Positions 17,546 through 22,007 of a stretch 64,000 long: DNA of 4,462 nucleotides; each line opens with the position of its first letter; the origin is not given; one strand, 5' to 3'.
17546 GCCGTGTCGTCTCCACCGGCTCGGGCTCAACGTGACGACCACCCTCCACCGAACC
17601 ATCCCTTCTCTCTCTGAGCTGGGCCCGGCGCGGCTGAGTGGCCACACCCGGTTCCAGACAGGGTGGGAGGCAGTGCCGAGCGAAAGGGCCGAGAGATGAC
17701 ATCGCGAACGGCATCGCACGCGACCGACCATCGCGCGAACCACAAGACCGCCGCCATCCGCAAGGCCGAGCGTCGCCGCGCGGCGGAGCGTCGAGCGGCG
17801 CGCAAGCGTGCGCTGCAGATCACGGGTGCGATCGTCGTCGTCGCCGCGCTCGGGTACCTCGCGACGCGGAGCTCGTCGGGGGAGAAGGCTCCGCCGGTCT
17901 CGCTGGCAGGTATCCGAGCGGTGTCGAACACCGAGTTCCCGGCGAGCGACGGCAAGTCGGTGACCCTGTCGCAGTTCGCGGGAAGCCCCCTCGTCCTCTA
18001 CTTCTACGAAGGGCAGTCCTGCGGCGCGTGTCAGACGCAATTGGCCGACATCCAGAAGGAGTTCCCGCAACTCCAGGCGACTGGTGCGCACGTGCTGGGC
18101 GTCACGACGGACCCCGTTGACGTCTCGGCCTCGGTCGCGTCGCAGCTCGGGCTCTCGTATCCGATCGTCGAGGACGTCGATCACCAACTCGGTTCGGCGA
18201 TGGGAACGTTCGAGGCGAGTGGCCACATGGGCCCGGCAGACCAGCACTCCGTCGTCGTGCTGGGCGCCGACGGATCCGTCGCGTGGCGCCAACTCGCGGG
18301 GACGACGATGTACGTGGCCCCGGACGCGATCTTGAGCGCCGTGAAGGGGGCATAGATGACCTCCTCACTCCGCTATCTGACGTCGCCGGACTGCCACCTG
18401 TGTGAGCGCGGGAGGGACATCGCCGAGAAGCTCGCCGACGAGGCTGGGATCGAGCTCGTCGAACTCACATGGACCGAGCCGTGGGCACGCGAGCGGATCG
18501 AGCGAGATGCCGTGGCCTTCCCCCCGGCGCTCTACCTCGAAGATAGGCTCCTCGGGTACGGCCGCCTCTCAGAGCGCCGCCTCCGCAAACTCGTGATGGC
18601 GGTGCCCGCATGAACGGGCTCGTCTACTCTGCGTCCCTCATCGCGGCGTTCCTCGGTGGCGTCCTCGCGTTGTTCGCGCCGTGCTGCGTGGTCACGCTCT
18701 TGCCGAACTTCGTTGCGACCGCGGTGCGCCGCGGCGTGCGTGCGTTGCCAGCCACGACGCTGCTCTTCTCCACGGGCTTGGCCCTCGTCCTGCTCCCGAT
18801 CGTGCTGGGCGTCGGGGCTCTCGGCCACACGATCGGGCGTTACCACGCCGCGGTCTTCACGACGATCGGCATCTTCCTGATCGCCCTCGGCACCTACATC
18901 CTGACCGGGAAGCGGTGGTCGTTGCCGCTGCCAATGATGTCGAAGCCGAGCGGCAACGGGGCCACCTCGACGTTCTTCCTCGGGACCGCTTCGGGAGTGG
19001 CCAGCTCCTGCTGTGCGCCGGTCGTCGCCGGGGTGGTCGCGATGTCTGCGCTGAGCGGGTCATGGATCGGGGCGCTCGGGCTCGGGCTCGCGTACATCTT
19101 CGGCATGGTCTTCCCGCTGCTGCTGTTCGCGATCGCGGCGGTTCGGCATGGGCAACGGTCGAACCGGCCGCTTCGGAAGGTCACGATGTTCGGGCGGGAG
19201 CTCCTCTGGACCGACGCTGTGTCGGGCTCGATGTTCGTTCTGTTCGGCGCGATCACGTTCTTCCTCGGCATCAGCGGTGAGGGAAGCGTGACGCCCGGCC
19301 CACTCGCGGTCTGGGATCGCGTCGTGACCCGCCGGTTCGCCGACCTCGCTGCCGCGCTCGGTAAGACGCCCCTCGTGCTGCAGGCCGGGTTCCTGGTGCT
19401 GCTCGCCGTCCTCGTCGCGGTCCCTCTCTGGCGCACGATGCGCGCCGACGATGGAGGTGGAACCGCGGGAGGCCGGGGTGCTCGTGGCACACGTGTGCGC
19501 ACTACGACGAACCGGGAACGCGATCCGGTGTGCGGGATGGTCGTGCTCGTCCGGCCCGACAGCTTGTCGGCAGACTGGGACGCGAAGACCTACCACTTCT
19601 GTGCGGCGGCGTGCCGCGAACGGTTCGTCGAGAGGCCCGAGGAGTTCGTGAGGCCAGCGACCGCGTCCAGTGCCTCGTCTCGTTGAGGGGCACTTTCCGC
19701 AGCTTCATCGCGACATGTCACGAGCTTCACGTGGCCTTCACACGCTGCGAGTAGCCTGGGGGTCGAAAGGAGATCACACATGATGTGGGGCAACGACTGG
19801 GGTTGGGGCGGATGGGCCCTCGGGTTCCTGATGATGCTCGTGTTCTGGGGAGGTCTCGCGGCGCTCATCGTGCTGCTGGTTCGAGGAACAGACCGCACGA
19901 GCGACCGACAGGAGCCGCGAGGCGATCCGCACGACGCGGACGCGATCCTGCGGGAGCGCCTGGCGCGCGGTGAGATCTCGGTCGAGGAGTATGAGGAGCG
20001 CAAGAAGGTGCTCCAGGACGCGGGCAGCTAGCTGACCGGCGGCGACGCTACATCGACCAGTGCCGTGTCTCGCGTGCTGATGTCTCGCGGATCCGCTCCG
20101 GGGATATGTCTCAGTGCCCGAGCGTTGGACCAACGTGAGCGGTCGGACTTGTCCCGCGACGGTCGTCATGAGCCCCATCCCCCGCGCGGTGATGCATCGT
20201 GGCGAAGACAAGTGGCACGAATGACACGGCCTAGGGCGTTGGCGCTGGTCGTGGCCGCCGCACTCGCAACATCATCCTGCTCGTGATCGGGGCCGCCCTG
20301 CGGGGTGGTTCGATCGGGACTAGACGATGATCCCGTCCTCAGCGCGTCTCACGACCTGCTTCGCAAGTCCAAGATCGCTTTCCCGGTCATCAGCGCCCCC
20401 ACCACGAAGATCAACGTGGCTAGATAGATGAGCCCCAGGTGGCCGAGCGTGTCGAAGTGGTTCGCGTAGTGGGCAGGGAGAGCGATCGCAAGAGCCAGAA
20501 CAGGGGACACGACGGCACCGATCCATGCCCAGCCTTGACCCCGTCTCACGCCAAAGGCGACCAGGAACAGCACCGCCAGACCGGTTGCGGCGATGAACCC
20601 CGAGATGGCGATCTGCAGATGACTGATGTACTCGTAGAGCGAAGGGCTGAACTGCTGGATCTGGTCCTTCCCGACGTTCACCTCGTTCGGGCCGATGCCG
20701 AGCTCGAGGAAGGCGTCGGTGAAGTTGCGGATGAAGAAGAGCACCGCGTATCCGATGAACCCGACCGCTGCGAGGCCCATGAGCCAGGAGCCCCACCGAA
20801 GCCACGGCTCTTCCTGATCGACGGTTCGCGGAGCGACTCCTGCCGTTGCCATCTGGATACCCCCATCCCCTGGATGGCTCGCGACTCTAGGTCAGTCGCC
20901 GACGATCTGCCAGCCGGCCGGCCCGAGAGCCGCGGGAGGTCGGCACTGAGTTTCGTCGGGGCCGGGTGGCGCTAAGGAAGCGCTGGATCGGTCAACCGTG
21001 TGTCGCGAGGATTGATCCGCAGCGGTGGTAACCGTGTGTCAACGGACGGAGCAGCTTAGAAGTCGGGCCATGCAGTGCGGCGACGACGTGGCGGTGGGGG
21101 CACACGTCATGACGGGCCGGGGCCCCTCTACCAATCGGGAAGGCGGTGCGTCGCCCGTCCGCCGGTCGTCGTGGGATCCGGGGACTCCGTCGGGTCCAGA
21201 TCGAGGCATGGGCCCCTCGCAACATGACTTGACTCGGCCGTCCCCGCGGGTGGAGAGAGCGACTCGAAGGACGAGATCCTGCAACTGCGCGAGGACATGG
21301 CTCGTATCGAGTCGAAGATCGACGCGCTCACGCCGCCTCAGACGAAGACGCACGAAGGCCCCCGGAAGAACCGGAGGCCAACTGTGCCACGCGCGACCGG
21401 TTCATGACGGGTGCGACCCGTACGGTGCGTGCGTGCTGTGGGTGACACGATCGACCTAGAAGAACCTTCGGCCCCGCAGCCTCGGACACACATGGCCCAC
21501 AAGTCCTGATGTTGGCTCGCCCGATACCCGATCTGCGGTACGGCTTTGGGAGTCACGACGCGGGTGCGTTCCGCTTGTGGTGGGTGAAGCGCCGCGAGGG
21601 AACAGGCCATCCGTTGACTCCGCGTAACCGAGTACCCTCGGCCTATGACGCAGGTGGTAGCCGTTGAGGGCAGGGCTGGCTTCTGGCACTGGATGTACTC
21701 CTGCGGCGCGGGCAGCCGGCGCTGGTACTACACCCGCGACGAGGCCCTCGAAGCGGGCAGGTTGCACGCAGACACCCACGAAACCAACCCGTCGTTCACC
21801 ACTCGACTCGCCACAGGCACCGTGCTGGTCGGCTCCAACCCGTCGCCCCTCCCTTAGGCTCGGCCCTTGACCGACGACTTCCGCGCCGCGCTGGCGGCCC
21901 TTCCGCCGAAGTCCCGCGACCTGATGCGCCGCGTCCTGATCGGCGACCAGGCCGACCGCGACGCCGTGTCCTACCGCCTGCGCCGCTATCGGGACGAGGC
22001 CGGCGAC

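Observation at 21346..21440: Multicopy ~95-nt element with a conserved core and compensatory hairpin changes (candidate structured RNA or MITE)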

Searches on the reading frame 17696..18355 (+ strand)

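Call 27: search_protein_families(library=pfam, proteins=[window:17696-18355:+], max_evalue=0.001)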
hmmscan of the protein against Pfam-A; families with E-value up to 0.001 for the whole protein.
window:17696-18355:+ (219 aa): 2 families
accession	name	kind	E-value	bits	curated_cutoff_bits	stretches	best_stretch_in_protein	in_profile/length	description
PF00578.27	AhpC-TSA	-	5.6e-22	78.4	26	1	78-196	7-122/124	AhpC/TSA family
PF08534.16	Redoxin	-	1.7e-15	57.5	26.6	1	62-201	3-134/148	Redoxin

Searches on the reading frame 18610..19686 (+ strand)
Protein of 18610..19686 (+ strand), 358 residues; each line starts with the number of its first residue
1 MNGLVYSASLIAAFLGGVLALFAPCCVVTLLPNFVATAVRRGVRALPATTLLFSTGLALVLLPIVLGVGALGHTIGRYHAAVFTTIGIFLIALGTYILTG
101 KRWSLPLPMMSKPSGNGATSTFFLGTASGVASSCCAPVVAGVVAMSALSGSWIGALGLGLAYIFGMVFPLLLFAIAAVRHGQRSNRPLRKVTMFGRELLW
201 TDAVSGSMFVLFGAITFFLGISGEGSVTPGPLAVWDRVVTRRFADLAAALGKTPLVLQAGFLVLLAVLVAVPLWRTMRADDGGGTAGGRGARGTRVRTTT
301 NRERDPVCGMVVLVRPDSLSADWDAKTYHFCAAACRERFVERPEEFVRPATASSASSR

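Call 27: search_protein_families(library=pfam, proteins=[window:18610-19686:+], max_evalue=0.001)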
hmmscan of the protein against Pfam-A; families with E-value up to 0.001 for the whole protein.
window:18610-19686:+ (358 aa): 3 families
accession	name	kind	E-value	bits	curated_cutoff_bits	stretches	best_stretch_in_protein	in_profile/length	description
PF04945.19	YHS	-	1.1e-05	25.7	30.3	1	305-348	3-45/47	YHS domain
PF02683.22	DsbD_TM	-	9.6e-05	22.2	27.1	1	10-195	4-204/219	Cytochrome C biogenesis protein transmembrane domain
PF24273.1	TRASH_HVO_1752_C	-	0.00019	22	27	1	315-346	12-43/47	HVO_1752, C-terminal TRASH domain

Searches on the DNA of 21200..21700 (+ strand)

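Call 22: search_rna_families(source=window, start=21200, end=21700, threshold=evalue, max_evalue=10)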
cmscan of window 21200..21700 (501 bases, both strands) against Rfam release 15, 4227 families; matches with E-value up to 10: 1.
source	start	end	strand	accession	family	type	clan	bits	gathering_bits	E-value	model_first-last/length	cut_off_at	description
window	21298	21331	-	RF01944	mir-2518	Gene; miRNA;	-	13.8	61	9.1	1-67/67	no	mir-2518 microRNA precursor family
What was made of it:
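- On Any Rfam 15 RNA family: Positions 21200-21700 at E <= 10 gave only a 13.8-bit miRNA chance hit outside the element (call 22).
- There is no Rfam leader or riboswitch match (call 22).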

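Call 74: search_dna_similar(query=window:21340-21560:+, collection=phages, mode=distant, max_evalue=0.01, max_rows=10)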
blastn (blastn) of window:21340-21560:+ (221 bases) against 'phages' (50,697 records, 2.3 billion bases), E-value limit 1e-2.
No match.

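Call 75: search_dna_similar(query=window:21340-21560:+, collection=plasmids, mode=distant, max_evalue=0.01, max_rows=10)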
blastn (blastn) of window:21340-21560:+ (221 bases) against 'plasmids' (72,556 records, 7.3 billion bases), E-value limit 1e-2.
No match.

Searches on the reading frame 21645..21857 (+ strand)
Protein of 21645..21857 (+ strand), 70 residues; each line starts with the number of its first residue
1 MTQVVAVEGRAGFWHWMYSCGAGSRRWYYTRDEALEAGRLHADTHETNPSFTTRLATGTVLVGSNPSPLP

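Call 52: find_homologous_proteins(query=window:21645-21857:+, max_evalue=0.01)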
Query window:21645-21857:+ (70 aa): 4 proteins with E <= 0.01 among 4 candidates.
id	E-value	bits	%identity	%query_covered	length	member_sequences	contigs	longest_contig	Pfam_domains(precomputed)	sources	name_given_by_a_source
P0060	1.5e-42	160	100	100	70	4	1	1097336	-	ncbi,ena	-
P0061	1.8e-27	112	73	99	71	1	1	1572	-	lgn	-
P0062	6.3e-21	91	79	79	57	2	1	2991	-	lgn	-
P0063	1.4e-20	90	77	79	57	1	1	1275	-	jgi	jgi:hypothetical protein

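Call 53: find_encoding_contigs(protein=P0061, flank=5000, max_places=5)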
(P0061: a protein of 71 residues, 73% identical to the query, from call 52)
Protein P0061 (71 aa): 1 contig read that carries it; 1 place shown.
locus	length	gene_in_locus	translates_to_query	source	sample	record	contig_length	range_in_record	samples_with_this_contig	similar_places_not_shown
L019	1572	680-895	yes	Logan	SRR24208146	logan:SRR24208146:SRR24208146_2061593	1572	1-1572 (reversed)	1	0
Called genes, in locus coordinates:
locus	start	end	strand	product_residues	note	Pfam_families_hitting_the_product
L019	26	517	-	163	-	-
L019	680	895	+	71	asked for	-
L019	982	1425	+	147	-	-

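Call 54: find_encoding_contigs(protein=P0062, flank=5000, max_places=5)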
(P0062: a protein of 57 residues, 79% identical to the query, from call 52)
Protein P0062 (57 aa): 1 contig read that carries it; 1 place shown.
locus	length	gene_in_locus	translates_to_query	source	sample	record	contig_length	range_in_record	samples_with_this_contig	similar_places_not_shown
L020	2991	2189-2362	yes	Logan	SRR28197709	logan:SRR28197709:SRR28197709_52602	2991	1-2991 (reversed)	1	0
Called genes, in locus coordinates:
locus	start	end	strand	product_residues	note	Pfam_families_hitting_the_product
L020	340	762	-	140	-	PF04075:F420H2_quin_red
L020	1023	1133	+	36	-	-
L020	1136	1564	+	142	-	-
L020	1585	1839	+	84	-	PF03795:YCII (weak)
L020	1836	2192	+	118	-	PF13560:HTH_31, PF01381:HTH_3, PF12844:HTH_19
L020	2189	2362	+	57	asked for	-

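Call 55: find_encoding_contigs(protein=P0063, flank=5000, max_places=5)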
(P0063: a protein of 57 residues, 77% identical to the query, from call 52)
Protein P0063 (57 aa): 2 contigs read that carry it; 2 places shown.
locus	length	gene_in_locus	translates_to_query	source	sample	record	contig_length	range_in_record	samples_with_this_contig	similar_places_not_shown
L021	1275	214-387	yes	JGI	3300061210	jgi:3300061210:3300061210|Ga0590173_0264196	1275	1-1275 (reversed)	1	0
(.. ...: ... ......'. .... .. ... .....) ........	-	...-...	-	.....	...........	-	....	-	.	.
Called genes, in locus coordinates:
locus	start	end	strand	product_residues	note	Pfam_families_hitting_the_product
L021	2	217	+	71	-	?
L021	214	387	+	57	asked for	-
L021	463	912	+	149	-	PF00165:HTH_AraC (weak), PF12833:HTH_18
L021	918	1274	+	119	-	?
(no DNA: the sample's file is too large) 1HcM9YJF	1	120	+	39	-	?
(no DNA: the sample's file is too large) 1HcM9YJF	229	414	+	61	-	-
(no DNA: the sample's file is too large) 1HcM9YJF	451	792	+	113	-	PF13744:HTH_37 (weak), PF12844:HTH_19, PF13560:HTH_31, PF01381:HTH_3, PF13443:HTH_26 (weak)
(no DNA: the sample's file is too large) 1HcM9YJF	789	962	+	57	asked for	-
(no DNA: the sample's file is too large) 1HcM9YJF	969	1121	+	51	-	?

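Call 56: list_cluster_members(proteins=[P0060])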
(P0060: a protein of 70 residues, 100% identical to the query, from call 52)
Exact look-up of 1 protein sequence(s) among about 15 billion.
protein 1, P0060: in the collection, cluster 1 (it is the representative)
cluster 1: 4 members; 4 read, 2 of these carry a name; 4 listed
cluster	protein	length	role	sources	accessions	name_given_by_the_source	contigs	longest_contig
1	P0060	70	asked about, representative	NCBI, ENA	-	-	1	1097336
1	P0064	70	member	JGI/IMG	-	hypothetical protein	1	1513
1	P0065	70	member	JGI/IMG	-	hypothetical protein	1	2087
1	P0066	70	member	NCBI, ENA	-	-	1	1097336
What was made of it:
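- Only one further locus is inferred, from a second 70-aa paralog on the source contig (call 56).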

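Call 57: find_encoding_contigs(protein=P0065, flank=5000, max_places=5)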
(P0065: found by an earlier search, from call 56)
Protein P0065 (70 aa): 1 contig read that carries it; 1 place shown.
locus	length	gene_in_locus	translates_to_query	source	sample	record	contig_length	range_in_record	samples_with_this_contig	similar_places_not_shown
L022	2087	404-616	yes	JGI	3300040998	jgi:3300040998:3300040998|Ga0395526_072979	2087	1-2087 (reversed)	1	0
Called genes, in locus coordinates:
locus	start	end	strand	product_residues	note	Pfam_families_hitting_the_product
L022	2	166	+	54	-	?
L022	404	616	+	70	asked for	-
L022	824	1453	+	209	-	PF01329:Pterin_4a, PF18029:Glyoxalase_6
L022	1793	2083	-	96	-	PF18029:Glyoxalase_6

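Call 79: find_encoding_contigs(protein=P0066, flank=10000, max_places=10)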
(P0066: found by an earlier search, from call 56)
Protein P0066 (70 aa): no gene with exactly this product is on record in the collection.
